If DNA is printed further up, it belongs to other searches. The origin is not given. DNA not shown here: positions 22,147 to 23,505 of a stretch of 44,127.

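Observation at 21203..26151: Self-contained carrier-protein module (ligase, ACP, dedicated AcpS, alpha/beta hydrolase, LbH acyltransferase) wrapped around a MIPS homologue inside a glycan locus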

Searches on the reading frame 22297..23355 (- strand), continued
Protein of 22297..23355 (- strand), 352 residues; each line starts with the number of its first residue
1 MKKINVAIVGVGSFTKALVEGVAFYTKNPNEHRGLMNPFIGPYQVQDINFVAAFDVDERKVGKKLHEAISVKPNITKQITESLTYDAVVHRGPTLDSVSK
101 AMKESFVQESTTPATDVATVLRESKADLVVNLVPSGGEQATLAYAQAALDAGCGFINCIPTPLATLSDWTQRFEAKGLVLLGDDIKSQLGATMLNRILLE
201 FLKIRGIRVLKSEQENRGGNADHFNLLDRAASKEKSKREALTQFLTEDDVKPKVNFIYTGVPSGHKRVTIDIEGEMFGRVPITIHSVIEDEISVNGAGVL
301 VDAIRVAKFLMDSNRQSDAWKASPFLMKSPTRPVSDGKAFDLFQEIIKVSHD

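Call 47: search_solved_structures(query=window:22297-23355:-, max_evalue=0.001, show_alignments=4)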
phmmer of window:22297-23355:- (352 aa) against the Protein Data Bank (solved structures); distinct sequences matched with E-value up to 0.001: 5.
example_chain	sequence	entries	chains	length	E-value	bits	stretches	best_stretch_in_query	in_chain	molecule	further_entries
1gr0_A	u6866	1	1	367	6e-66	226.2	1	3-344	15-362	INOSITOL-3-PHOSPHATE SYNTHASE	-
6k96_A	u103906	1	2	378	2.8e-43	151.7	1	3-308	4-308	Five-membered-cyclitol-phosphate synthase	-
3cin_A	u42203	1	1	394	4.9e-18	68.7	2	141-331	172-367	Myo-inositol-1-phosphate synthase-related protein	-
1jkf_A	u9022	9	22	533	3.8e-06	29.7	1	142-309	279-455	myo-inositol-1-phosphate synthase | Inositol-3-phosphate synthase | myo-inositol-phosphate synthase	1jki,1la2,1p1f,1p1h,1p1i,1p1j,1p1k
9f2k_A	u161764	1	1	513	2.2e-05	27.2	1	125-310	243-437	inositol-3-phosphate synthase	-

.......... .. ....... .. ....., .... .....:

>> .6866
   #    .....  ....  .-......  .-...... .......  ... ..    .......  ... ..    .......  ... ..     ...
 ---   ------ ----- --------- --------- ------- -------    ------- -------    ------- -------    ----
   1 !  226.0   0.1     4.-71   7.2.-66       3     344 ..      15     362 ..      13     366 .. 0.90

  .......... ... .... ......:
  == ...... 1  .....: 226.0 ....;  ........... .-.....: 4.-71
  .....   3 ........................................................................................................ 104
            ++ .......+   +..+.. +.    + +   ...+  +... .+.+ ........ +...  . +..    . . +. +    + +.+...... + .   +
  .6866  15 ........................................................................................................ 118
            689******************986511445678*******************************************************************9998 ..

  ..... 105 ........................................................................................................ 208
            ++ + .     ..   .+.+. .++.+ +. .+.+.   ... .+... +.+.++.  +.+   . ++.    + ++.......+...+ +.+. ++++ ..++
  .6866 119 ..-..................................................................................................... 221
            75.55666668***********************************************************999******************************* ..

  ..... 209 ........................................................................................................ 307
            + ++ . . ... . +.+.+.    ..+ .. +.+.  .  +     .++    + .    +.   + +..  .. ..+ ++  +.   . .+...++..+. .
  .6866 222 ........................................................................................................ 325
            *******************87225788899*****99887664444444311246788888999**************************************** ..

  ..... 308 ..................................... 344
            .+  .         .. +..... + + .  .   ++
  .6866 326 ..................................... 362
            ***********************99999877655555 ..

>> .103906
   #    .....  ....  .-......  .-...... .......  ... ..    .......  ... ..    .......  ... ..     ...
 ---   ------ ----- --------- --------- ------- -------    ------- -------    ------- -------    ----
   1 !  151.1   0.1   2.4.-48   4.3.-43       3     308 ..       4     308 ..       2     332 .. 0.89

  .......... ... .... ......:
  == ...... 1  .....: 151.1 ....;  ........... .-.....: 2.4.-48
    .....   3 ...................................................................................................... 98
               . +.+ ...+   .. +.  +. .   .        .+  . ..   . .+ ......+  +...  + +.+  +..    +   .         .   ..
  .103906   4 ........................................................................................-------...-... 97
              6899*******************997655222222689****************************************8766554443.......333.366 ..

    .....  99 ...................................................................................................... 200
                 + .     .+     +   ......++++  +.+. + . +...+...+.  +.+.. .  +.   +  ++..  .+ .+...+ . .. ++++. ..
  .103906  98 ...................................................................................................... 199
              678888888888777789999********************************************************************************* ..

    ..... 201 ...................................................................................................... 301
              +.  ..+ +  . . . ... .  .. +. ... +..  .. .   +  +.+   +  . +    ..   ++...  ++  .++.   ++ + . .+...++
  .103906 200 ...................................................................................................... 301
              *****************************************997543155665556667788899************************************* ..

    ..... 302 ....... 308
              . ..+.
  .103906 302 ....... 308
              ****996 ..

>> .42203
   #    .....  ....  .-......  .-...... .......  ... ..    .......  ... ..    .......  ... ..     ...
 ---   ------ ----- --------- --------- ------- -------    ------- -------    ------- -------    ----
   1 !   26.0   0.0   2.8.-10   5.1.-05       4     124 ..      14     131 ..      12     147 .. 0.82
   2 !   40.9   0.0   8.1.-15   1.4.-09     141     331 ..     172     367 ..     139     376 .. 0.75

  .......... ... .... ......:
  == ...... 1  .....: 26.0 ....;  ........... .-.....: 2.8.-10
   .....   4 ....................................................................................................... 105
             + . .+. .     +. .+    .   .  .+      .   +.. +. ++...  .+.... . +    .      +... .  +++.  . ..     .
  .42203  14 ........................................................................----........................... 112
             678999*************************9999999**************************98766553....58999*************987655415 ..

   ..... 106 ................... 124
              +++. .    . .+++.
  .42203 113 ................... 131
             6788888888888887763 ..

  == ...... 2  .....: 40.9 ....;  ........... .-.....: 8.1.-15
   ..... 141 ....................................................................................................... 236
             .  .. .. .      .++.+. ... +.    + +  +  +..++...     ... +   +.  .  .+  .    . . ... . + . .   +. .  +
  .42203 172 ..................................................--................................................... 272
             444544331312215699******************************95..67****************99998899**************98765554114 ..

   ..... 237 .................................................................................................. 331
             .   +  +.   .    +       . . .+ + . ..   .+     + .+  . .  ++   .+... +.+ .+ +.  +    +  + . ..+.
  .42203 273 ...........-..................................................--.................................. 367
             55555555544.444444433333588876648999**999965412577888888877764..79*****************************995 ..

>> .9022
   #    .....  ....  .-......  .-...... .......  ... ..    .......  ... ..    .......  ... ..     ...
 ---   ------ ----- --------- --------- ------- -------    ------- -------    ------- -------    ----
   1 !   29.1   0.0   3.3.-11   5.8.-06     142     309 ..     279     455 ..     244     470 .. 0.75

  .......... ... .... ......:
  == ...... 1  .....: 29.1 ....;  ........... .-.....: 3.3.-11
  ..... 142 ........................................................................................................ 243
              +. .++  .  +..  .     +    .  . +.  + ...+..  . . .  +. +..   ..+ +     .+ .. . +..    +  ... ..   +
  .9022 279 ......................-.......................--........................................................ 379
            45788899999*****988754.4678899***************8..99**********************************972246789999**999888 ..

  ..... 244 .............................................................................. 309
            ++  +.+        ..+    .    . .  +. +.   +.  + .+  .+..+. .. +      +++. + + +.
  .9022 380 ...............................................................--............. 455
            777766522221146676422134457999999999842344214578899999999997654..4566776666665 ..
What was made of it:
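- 22297..23355 (-): myo-inositol-1-phosphate synthase homologue (352 aa). All catalytic positions that could be mapped from yeast MIPS are kept, including the Lys of 'GDDIKS' that Ari2 lacks (call 47).
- On myo-inositol-1-phosphate synthase: 'GDDIKS' keeps the Lys that Ari2 ('GDDLAS') lacks (call 47).
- The MIPS catalytic residues are intact (call 47).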

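Call 66: search_protein_families(library=pfam, proteins=[L037:6359-7888:+, L037:7899-9287:+, L037:9989-11083:+, L037:11235-11972:+, L037:12041-14011:+, L037:14015-15214:+, L037:15208-16443:+, L037:16447-17421:+], max_evalue=0.0001)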
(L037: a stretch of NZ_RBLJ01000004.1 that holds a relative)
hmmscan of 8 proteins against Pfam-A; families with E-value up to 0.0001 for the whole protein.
L037:6359-7888:+ (509 aa): 3 families
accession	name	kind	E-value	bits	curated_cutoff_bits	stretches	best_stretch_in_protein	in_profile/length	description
PF01262.27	AlaDh_PNT_C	-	1.6e-72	243.8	23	1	141-368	1-213/214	Alanine dehydrogenase/PNT, C-terminal domain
PF05222.21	AlaDh_PNT_N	-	3.7e-49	166.9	30.4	1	4-137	1-136/136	Alanine dehydrogenase/PNT, N-terminal domain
PF12769.12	PNTB_4TM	-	1.3e-35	122.2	26.2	1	426-508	1-85/85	4TM region of pyridine nucleotide transhydrogenase, mitoch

L037:7899-9287:+ (462 aa): 1 family
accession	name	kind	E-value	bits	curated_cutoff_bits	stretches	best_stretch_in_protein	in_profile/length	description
PF02233.22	PNTB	-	7.7e-203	675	31.7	1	7-460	2-455/456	NAD(P) transhydrogenase beta subunit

L037:9989-11083:+ (364 aa): 1 family
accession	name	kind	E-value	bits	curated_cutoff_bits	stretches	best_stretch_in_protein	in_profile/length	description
PF01658.22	Inos-1-P_synth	-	5.4e-27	94.5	27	1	196-301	1-107/107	Myo-inositol-1-phosphate synthase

L037:11235-11972:+ (245 aa): 1 family
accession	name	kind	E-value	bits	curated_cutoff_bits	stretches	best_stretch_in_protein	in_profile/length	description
PF01975.23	SurE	-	1.2e-34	120.2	22.1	1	5-171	1-170/189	Survival protein SurE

L037:12041-14011:+ (656 aa): 2 families
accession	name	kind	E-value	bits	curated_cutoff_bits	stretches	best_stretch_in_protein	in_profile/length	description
PF16861.10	Carbam_trans_C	-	2.5e-55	187.1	27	1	395-552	10-168/170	Carbamoyltransferase C-terminus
PF02543.21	Carbam_trans_N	-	1.8e-07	31.4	24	1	210-337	220-346/346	Carbamoyltransferase N-terminus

L037:14015-15214:+ (399 aa): 1 family
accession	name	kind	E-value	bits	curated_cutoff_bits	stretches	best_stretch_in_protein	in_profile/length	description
PF01941.24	AdoMet_Synthase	-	1.8e-91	307.4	27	1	7-394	11-394/395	S-adenosylmethionine synthetase (AdoMet synthetase)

L037:15208-16443:+ (411 aa): 3 families
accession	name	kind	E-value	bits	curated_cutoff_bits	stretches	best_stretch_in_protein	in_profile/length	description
PF01041.23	DegT_DnrJ_EryC1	-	2.7e-65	221.4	19.8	1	25-351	3-321/360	DegT/DnrJ/EryC1/StrS aminotransferase family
PF00155.27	Aminotran_1_2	-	2.8e-05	23.9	19.7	1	36-180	29-195/361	Aminotransferase class I and II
PF00266.25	Aminotran_5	-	3.9e-05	23.2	21.5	1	49-176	43-181/371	Aminotransferase class-V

L037:16447-17421:+ (324 aa): 0 families
